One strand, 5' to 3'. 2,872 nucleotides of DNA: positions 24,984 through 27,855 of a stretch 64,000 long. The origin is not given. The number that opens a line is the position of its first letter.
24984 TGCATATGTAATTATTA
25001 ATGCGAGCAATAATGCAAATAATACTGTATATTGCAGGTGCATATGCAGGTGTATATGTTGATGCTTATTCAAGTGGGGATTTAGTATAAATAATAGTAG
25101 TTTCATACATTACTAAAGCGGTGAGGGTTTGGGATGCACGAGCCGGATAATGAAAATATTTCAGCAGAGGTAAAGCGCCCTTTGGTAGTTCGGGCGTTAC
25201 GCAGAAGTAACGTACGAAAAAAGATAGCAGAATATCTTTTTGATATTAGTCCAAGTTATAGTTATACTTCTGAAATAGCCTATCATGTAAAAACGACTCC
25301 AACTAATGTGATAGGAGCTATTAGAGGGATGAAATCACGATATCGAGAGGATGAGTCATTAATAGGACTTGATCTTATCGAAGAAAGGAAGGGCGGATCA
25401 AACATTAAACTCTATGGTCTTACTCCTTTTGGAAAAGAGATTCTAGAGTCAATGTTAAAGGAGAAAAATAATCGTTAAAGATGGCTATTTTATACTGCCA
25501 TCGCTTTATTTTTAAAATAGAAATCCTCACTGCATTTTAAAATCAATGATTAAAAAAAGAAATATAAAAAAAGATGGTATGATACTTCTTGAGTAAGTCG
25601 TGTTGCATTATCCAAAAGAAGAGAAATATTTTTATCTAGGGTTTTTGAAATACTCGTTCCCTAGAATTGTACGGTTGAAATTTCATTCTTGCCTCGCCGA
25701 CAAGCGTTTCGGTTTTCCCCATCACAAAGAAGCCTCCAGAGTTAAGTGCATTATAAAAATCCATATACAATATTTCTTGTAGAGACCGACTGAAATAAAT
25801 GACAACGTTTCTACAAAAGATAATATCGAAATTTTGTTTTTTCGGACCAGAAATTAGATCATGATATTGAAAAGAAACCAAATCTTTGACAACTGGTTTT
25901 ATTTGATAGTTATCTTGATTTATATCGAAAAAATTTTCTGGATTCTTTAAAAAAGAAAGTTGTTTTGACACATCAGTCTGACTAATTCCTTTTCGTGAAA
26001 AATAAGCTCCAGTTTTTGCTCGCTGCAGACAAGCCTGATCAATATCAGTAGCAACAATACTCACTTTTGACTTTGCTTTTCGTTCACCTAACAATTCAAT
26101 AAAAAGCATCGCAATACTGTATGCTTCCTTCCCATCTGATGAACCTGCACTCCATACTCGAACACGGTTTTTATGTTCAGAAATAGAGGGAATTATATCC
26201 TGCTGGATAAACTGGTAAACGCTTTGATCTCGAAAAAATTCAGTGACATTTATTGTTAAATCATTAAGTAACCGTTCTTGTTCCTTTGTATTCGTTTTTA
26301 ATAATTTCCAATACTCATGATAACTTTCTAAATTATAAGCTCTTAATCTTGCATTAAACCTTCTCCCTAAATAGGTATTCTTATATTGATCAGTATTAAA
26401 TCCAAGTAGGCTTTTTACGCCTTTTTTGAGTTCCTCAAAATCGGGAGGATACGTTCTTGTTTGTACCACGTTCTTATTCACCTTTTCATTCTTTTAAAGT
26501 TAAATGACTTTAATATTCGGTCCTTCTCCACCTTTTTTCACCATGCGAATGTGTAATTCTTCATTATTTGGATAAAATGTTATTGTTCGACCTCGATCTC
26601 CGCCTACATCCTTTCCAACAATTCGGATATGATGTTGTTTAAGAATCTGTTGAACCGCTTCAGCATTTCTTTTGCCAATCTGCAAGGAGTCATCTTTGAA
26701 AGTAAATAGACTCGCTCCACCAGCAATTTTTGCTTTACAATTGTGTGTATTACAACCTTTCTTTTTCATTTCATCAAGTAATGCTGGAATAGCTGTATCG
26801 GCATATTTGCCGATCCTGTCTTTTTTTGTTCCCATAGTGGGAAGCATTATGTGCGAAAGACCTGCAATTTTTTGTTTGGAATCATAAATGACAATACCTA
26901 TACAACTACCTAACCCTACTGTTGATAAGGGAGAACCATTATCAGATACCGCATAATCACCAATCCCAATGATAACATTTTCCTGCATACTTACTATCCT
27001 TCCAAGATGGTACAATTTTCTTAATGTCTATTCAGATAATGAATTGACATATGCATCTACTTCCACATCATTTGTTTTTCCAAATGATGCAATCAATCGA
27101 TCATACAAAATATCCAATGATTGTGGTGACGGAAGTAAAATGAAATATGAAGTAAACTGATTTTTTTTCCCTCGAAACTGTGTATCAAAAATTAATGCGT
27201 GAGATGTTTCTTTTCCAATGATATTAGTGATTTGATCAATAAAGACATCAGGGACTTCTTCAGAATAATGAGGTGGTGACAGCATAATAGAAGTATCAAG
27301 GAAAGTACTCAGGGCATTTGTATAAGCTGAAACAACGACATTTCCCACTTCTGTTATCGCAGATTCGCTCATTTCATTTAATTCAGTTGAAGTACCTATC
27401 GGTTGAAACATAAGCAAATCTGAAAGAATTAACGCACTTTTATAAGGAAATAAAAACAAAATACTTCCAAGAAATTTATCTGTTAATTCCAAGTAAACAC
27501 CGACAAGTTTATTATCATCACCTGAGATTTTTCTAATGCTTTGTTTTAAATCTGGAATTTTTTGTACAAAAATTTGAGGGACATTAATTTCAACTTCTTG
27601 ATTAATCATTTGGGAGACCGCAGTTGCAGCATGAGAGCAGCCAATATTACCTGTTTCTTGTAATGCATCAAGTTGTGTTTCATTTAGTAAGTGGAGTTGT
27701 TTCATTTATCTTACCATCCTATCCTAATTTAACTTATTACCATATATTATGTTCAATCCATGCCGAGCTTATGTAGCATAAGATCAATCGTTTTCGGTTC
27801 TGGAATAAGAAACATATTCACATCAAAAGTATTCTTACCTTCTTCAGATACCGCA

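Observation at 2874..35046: Recurrent tandem-hexamer (CANNTG-type) cis-element fused to the upstream edge of the TATA box at seven motility-related promoters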

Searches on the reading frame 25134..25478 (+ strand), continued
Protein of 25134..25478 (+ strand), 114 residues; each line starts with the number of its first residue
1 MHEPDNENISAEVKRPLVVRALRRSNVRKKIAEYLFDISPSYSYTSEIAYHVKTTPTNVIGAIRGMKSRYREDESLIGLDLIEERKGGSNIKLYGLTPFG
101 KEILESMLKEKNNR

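Call 47: search_protein_families(library=pfam, proteins=[L036:169-933:+, L036:930-1523:+, L036:1566-2339:+, L036:3118-4122:+, L036:4116-4715:+, L046:714-1343:+, L046:1459-2181:+, L046:2184-2879:+, L046:2903-3583:+, L014:7623-9536:+], max_evalue=0.001)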
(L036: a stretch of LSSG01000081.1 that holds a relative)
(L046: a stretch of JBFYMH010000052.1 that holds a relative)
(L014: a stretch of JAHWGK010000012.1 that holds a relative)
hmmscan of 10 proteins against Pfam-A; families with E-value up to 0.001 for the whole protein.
L036:169-933:+ (254 aa): 6 families
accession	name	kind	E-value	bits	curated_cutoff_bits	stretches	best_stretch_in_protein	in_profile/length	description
PF06745.19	ATPase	-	6.7e-58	196.2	26.6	1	17-248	1-228/231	KaiC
PF00154.27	RecA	-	1.5e-07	31.6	27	1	5-69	21-86/262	recA bacterial DNA recombination protein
PF13481.12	AAA_25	-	2.3e-05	24.5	27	1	18-62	16-59/195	AAA domain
PF08423.17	Rad51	-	0.00015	21.5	22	0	18-149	9-133/244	Rad51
PF05625.17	PAXNEB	-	0.0004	20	28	0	18-43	20-45/366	PAXNEB protein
PF13401.12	AAA_22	-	0.00044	21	27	0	37-161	7-103/130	AAA domain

L036:930-1523:+ (197 aa): 2 families
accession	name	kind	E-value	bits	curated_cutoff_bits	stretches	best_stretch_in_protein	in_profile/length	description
PF24336.1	DUF7504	-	0.00034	21.6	27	1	80-162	59-150/179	Family of unknown function (DUF7504)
PF23365.1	DUF7090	-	0.00091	19.4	27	1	76-162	67-152/192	Family of unknown function (DUF7090)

L036:1566-2339:+ (257 aa): 3 families
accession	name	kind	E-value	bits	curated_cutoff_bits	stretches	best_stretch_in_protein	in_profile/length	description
PF06745.19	ATPase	-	1.6e-20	73.9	26.6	1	10-247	1-223/231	KaiC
PF23442.1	DUF7125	-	9.1e-06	25.4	29.1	1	10-72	4-66/207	Family of unknown function (DUF7125)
PF05625.17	PAXNEB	-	0.00016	21.3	28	0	9-33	18-42/366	PAXNEB protein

L036:3118-4122:+ (334 aa): 4 families
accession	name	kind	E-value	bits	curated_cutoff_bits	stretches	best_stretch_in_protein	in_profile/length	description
PF01680.23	SOR_SNZ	-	3.5e-95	318.1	27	1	14-200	2-188/207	SOR/SNZ family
PF05690.20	ThiG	-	6.2e-10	39.3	23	1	240-296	172-225/247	Thiazole biosynthesis protein ThiG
PF01207.24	Dus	-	3.3e-05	23.6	20.4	0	235-281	173-220/311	Dihydrouridine synthase (Dus)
PF03060.21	NMO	-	0.00017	21.5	28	0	229-278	179-225/331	Nitronate monooxygenase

L036:4116-4715:+ (199 aa): 5 families
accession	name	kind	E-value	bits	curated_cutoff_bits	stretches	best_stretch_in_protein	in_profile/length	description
PF01174.25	SNO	-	2.3e-59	200.9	27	1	10-198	2-185/188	SNO glutamine amidotransferase family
PF00117.34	GATase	-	4.3e-09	36.7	22.8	1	21-187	11-175/190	Glutamine amidotransferase class-I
PF07685.20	GATase_3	-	7.1e-08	32.7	27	1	35-111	28-110/196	CobB/CobQ-like glutamine amidotransferase domain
PF01965.30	DJ-1_PfpI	-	1.7e-05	25.2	26.6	1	42-116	56-128/165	DJ-1/PfpI family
PF03575.23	Peptidase_S51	-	1.8e-05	25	23.9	1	15-101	44-135/206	Peptidase family S51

L046:714-1343:+ (209 aa): 2 families
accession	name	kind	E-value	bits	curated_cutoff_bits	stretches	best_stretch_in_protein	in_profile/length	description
PF04055.27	Radical_SAM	-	6.1e-17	62.7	29.5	1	24-131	2-122/166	Radical SAM superfamily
PF13353.11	Fer4_12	-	1.1e-05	26.2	22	1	21-95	7-88/137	4Fe-4S single cluster domain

L046:1459-2181:+ (240 aa): 2 families
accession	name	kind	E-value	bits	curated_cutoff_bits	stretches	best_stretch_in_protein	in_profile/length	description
PF00227.31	Proteasome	-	5.7e-61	205.9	22.4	1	31-215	1-189/189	Proteasome subunit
PF10584.14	Proteasome_A_N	-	1.6e-14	53.6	27.7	1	8-30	1-23/23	Proteasome subunit A N-terminal signature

L046:2184-2879:+ (231 aa): 3 families
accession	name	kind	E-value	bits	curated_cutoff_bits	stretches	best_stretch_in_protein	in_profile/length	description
PF01172.24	SBDS_N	-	4.7e-24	84.6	24.6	1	7-93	2-88/88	Shwachman-Bodian-Diamond syndrome (SBDS) N-terminal domain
PF09377.16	SBDS_domain_II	-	9.3e-23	80.4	27.2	1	101-161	1-61/62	SBDS protein, domain II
PF20268.4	SBDS_C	-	9.2e-19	67.6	27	1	164-231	1-70/71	SBDS protein, C-terminal domain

L046:2903-3583:+ (226 aa): 8 families
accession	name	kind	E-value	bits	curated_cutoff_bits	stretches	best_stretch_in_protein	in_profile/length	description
PF15985.11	KH_6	-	2.9e-09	37.6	27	1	142-189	1-46/47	KH domain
PF22625.2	ECR1_N_2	-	3.7e-09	36.7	27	1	6-55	1-51/51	Exosome RNA binding protein RRP4 N-terminal domain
PF14382.12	ECR1_N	-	1.6e-07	31.4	27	1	9-44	2-37/38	Exosome complex exonuclease RRP4 N-terminal region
PF00013.35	KH_1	-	5.1e-07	29.8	21.5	1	144-199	3-65/66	KH domain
PF21266.3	RRP4_S1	-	5e-06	27.1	27.3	1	57-95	1-39/73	RRP4, S1 domain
PF07650.23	KH_2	-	1.8e-05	24.9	22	1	135-185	16-69/78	KH domain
PF00575.29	S1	-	9.2e-05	23.2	22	1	60-130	2-72/74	S1 RNA binding domain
PF21262.3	RRP40_S1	-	0.00044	20.5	27.1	0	58-122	1-63/83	Exosome complex component RRP40, S1 domain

L014:7623-9536:+ (637 aa): 2 families
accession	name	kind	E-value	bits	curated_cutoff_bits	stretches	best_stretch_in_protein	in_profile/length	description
PF01364.23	Peptidase_C25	-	1.8e-49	169.4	23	1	207-594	2-373/374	Peptidase family C25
PF08126.16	Propeptide_C25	-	0.00029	20.4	22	1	57-197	45-178/205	Propeptide_C25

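Call 56: search_protein_families(library=pfam, proteins=[L084:8676-9860:+, L050:7785-8699:-, L058:8841-9842:-, L041:4614-5015:+, L038:9817-10704:+, L038:9350-9766:-, L053:3160-4038:-, L072:6930-7829:-, L010:6434-6919:+, L057:8362-9519:-], max_evalue=0.001)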
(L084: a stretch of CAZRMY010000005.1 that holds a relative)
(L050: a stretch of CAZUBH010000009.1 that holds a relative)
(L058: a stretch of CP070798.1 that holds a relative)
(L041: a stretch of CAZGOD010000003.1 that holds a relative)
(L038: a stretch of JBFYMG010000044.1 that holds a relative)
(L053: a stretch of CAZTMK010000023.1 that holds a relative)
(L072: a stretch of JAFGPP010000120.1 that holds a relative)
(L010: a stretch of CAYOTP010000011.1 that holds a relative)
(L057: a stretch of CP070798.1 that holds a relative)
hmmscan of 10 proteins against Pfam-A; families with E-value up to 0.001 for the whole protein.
L084:8676-9860:+ (394 aa): 1 family
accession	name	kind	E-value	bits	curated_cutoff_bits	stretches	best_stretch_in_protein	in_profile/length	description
PF03773.19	ArsP_1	-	1e-36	127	32.3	1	88-391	9-293/294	Predicted permease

L050:7785-8699:- (304 aa): 3 families
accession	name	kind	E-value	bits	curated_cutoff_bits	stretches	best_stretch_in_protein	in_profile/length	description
PF00892.27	EamA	-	4.5e-49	166.6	28.2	2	14-146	4-134/135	EamA-like transporter family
PF03151.22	TPT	-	3.6e-05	23.7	30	1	39-294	30-289/291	Triose-phosphate Transporter family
PF16913.11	PUNUT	-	0.00018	21.3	30.6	1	87-172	86-174/321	Purine nucleobase transmembrane transport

L058:8841-9842:- (333 aa): 3 families
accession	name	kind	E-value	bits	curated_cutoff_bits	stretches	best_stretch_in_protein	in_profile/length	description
PF00892.27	EamA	-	8.9e-55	185.1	28.2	2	191-326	2-134/135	EamA-like transporter family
PF03151.22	TPT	-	3.2e-06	27.2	30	1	69-323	30-288/291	Triose-phosphate Transporter family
PF16913.11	PUNUT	-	0.00012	21.9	30.6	1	81-204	46-176/321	Purine nucleobase transmembrane transport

L041:4614-5015:+ (133 aa): 0 families

L038:9817-10704:+ (295 aa): 2 families
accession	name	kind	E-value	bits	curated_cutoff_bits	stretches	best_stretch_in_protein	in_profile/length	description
PF01138.27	RNase_PH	-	2.4e-34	119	25.5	1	64-199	1-130/130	3' exoribonuclease family, domain 1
PF03725.20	RNase_PH_C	-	3.9e-16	59.2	20.8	1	215-278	1-64/67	3' exoribonuclease family, domain 2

L038:9350-9766:- (138 aa): 0 families

L053:3160-4038:- (292 aa): 1 family
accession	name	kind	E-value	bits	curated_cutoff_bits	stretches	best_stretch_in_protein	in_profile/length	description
PF02649.19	GCHY-1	-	8.9e-75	252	25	1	6-281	1-260/260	Type I GTP cyclohydrolase folE2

L072:6930-7829:- (299 aa): 2 families
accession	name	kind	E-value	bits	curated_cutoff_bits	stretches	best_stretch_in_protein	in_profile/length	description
PF02649.19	GCHY-1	-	6.3e-76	255.8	25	1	13-288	1-260/260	Type I GTP cyclohydrolase folE2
PF15574.11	Imm48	-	0.00085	19.5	25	0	209-256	74-120/123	Immunity protein 48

L010:6434-6919:+ (161 aa): 0 families

L057:8362-9519:- (385 aa): 1 family
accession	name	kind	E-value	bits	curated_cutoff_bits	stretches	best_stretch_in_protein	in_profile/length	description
PF07143.17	CrtC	-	0.00079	20.6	22.5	0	217-247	139-167/168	CrtC N-terminal lipocalin domain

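Call 62: predict_structure(alignment_id=A3)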
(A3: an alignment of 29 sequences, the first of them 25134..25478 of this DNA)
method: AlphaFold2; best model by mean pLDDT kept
length: 114 residues; sequences in the alignment: 29
mean_pLDDT: 51.7   pTM: 0.36
mean pLDDT of the five models: 51.7, 48.6, 44.7, 44.1, 43.7
residues with pLDDT >= 90: 0; 70-90: 0; 50-70: 70; < 50: 44
segments of 3 or more residues with pLDDT < 50: 1-25, 35-45, 72-75
pLDDT, mean of each block of 10 residues (from residue 1): 37 36 46 48 48 58 61 52 57 59 65 55
secondary structure, 60 per line:
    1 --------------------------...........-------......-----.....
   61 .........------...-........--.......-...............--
elements in order: H27-37 E45-50 H56-69 E80-87 E90-96 H98-112

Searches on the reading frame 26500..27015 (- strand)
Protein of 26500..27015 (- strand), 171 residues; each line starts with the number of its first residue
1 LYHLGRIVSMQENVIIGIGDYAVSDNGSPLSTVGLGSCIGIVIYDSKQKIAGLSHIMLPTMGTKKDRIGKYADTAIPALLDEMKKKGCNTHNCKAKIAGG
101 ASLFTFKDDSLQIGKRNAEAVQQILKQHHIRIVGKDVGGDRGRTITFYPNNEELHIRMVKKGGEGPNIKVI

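Call 6: search_protein_families(library=pfam, proteins=[window:26500-27015:-], max_evalue=0.001)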
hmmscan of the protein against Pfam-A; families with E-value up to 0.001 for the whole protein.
window:26500-27015:- (171 aa): 1 family
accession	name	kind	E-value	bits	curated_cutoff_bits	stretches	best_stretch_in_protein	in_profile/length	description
PF03975.18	CheD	-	4e-33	114.2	25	1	57-157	1-107/108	CheD chemotactic sensory transduction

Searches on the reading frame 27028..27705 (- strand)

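Call 6: search_protein_families(library=pfam, proteins=[window:27028-27705:-], max_evalue=0.001)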
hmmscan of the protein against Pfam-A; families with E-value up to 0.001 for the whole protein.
window:27028-27705:- (225 aa): 2 families
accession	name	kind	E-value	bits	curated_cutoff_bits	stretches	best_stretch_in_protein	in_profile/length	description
PF04509.17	CheC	-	5.1e-18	65.2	22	2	11-46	2-37/38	CheC-like family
PF13690.11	CheX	-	5.4e-07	30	27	0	70-146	3-71/94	Chemotaxis phosphatase CheX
